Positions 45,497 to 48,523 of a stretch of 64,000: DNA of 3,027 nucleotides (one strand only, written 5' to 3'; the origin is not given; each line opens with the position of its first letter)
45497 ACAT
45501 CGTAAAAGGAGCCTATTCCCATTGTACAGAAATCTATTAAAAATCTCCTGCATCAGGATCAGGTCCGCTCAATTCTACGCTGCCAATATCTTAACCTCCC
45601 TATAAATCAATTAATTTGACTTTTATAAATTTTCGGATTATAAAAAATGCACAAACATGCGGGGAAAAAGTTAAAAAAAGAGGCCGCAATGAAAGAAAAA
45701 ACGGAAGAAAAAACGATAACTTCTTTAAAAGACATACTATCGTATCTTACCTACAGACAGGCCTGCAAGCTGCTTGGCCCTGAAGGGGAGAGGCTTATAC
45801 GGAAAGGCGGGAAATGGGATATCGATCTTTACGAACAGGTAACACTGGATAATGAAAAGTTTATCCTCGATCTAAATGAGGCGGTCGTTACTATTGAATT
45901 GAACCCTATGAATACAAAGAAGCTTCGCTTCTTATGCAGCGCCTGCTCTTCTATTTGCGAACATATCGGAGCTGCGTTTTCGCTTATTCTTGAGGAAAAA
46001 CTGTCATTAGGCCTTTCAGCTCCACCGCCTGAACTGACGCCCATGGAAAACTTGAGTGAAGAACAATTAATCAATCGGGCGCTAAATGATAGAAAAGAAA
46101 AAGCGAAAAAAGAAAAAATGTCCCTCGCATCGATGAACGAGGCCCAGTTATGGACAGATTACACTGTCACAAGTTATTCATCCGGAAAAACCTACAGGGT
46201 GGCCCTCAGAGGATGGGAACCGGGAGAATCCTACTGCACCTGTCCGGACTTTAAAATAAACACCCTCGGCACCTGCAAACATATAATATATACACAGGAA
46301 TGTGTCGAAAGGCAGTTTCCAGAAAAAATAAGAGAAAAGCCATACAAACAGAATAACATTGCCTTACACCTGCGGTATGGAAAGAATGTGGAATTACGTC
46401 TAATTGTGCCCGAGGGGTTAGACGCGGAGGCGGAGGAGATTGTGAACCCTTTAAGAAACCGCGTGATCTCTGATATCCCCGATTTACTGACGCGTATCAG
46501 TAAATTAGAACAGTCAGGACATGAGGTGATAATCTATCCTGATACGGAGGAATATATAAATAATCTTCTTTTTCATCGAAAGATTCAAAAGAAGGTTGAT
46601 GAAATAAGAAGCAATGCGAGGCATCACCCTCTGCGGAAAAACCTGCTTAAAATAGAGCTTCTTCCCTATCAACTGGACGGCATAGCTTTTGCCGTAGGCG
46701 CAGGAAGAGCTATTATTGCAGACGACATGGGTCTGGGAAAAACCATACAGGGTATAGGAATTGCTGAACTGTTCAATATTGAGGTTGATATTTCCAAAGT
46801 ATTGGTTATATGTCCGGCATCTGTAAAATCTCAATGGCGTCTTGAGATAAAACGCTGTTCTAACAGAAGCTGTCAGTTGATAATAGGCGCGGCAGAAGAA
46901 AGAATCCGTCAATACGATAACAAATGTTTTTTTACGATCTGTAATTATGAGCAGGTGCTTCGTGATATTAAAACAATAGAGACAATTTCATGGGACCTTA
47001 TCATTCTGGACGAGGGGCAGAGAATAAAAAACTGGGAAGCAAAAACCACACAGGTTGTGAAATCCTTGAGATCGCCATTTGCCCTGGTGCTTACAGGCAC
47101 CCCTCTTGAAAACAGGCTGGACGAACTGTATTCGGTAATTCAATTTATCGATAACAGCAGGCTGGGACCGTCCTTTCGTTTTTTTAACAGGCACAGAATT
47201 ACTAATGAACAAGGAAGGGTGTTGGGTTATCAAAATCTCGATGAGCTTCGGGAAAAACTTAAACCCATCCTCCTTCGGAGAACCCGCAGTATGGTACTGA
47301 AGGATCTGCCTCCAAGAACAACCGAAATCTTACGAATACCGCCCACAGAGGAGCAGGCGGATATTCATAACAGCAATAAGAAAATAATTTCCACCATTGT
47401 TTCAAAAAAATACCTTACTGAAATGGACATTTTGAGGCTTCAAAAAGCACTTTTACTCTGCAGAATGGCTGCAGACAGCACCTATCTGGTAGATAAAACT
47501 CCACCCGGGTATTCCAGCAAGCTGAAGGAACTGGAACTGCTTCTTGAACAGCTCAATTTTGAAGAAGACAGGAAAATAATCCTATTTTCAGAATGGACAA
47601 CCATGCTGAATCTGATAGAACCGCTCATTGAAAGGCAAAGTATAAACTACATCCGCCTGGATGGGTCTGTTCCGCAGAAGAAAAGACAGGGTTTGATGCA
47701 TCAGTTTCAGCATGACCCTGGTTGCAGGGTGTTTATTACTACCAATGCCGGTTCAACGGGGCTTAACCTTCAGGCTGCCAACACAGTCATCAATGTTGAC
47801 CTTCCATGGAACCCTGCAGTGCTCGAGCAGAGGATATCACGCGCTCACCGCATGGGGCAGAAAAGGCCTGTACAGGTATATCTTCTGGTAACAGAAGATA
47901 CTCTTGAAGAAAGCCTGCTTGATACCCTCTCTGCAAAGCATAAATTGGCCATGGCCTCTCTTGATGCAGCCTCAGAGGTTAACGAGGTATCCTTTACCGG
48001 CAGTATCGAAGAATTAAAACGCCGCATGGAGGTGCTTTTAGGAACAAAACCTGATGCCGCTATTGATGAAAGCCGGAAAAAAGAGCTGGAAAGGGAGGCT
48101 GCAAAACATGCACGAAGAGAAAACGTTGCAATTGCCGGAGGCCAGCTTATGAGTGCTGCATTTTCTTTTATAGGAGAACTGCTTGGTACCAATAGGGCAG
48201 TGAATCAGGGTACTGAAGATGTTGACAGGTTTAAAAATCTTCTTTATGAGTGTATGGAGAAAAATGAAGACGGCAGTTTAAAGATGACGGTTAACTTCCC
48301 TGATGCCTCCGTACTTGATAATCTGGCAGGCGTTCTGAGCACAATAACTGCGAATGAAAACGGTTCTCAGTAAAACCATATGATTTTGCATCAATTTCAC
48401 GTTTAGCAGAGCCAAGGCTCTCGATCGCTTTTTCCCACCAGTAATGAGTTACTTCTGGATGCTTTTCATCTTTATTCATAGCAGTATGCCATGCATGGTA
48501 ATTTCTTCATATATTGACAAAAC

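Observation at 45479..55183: Low-GC ~10 kb island between the PDH operon and a DNA glycosylase gene: SNF2/SWIM helicase + ATPase::PglZ fusion + TPR protein, a BREX-related module with no methyltransferase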

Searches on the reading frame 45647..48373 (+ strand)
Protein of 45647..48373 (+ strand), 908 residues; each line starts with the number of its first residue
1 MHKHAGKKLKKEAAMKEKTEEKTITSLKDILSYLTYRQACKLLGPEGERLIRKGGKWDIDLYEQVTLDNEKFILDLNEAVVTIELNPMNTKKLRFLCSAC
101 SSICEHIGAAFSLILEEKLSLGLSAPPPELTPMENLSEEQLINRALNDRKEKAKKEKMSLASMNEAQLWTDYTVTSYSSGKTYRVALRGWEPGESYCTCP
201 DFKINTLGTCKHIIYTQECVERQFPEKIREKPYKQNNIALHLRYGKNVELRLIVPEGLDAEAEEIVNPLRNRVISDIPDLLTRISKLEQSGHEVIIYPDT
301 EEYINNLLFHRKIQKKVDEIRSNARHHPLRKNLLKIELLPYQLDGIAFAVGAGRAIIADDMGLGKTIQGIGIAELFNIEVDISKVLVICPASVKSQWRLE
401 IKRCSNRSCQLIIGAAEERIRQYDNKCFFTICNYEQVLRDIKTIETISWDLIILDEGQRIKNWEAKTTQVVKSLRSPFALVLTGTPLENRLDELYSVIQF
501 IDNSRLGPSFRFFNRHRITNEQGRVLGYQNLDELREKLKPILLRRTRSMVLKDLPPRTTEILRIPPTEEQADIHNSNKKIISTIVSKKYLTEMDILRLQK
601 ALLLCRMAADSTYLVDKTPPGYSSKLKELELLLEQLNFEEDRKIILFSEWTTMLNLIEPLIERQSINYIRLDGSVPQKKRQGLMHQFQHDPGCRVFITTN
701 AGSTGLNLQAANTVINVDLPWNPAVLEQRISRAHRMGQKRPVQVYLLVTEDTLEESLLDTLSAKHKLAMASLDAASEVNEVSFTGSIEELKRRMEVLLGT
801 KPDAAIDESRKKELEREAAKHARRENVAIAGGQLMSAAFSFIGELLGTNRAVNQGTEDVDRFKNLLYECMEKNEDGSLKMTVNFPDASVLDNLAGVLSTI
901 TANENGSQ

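Call 3: search_protein_families(library=pfam, proteins=[window:45647-48373:+], max_evalue=0.01)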
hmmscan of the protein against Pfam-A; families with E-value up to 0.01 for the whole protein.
window:45647-48373:+ (908 aa): 6 families
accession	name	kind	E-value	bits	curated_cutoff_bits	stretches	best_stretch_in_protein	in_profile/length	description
PF00176.29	SNF2-rel_dom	-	9.3e-45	153.4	24.9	1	341-585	1-262/290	SNF2-related domain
PF00271.37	Helicase_C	-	1.6e-27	96.4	23.5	1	629-737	3-110/110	Helicase conserved C-terminal domain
PF04851.21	ResIII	-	1.6e-09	38.3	22.5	1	350-486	21-162/164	Type III restriction enzyme, res subunit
PF16203.11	ERCC3_RAD25_C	-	2.4e-05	24.2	27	1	625-754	45-174/248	ERCC3/RAD25/XPB C-terminal helicase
PF00270.35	DEAD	-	0.0006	20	26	1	352-487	14-161/167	DEAD/DEAH box helicase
PF04434.22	SWIM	-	0.0046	16.9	19.6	0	193-214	11-31/38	SWIM zinc finger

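Call 4: search_protein_families(library=padloc, proteins=[window:45647-48373:+], max_evalue=0.01)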
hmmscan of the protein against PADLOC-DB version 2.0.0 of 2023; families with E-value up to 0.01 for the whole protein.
window:45647-48373:+ (908 aa): 46 families (the best 25 are shown)
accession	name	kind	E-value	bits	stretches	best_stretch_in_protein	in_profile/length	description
PDLC02842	DpdE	-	3.9e-72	241.4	1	354-789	722-1168/1176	DpdE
PDLC00633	ZorD1|ZorD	-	1.7e-71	239.5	1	301-769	407-882/908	"SWI2/SNF2 helicase, Mrr-like nuclease"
PDLC02850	DpdE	-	8.2e-64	214.1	1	336-774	803-1244/1282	DpdE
PDLC02845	DpdE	-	3.7e-61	205.2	1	353-781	863-1282/1293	DpdE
PDLC02849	DpdE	-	2.1e-60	202.8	1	332-779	395-840/857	DpdE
PDLC00631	ZorD1|ZorD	-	3.2e-58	195.4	1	301-790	407-930/1071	"SWI2/SNF2 helicase, Mrr-like nuclease"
PDLC00629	ZorD1|ZorD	-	7.4e-55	184.4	2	427-748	605-925/1012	"SWI2/SNF2 helicase, Mrr-like nuclease"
PDLC00632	ZorD1|ZorD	-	4.2e-54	181.9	2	433-785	722-1093/1101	"SWI2/SNF2 helicase, Mrr-like nuclease"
PDLC00634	ZorD1|ZorD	-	2.2e-50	169.4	2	433-795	618-991/1208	"SWI2/SNF2 helicase, Mrr-like nuclease"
PDLC02619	DrmD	-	2.4e-50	169.6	2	318-550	16-248/872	DrmD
PDLC02851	DpdE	-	1.2e-44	150.4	1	333-773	593-1036/1055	DpdE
PDLC02500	BrxHI|BrxHII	-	1.9e-39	133.9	2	635-768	474-605/933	BrxHI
PDLC00628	ZorD1|ZorD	-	5.9e-38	128.2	1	355-749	536-944/1171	"SWI2/SNF2 helicase, Mrr-like nuclease"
PDLC02852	DpdE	-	1.7e-35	120.2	2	319-530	447-659/905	DpdE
PDLC02621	DrmD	-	2.4e-35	120.1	2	634-795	514-690/1040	DrmD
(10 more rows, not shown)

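Call 6: search_protein_families(library=ncbifam, proteins=[window:45647-48373:+], max_evalue=0.1)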
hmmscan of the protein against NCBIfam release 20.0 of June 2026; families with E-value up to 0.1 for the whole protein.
window:45647-48373:+ (908 aa): 22 families
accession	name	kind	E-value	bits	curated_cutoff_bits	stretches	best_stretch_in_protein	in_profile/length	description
NF053675.1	pilus_reg_Snf2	equivalog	3.3e-67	227.4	1100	1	305-782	553-1018/1029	pilus expression-regulating Snf2 family helicase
NF058637.1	helic_SCO1167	equivalog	3.4e-67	227.3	1200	1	319-775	450-913/932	SCO1167/SCO6262 family helicase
NF038318.1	DISARM_DrmD_b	equivalog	2.3e-50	171.6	950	2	335-550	27-245/868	DISARM system SNF2-like helicase DrmD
NF038317.1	DISARM_DrmD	equivalog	1.9e-42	145.6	610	2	624-819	485-692/1021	DISARM system SNF2-like helicase DrmD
NF041790.1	anti-phage_ZorD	equivalog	2.8e-42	144.7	1500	2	433-745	710-1033/1035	type I Zorya anti-phage system protein ZorD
NF042964.1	phospholipD_antiphage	equivalog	7.4e-31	107.3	1100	2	671-815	725-869/895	phospholipase D-like domain-containing anti-phage protein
NF041062.1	DpdE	equivalog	7.5e-31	106.9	500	2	627-760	530-668/1048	protein DpdE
NF003426.0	PRK04914.1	equivalog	3.8e-29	101.5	576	2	621-763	474-618/959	RNA polymerase-associated protein RapA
NF008744.0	PRK11776.1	equivalog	3.5e-11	42.3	524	1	630-782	231-380/460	ATP-dependent RNA helicase DbpA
NF008394.0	PRK11192.1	equivalog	1.4e-10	40.6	507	1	628-739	234-344/441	ATP-dependent RNA helicase SrmB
NF010337.0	PRK13766.1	equivalog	3e-09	35.6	610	1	626-816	350-543/781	Hef nuclease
NF002340.1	PRK01297.1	equivalog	1.9e-08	33.5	564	1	629-745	237-351/372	ATP-dependent RNA helicase RhlB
NF003390.0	PRK04537.1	equivalog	2.3e-08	33.6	732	1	628-739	244-354/572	ATP-dependent RNA helicase RhlB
NF053631.1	RNA_helic_CshA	equivalog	3.5e-08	32.7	646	1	627-794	223-387/434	degradosome RNA helicase CshA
NF003419.0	PRK04837.1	equivalog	3.2e-07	29.4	588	1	622-781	237-393/424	ATP-dependent RNA helicase RhlB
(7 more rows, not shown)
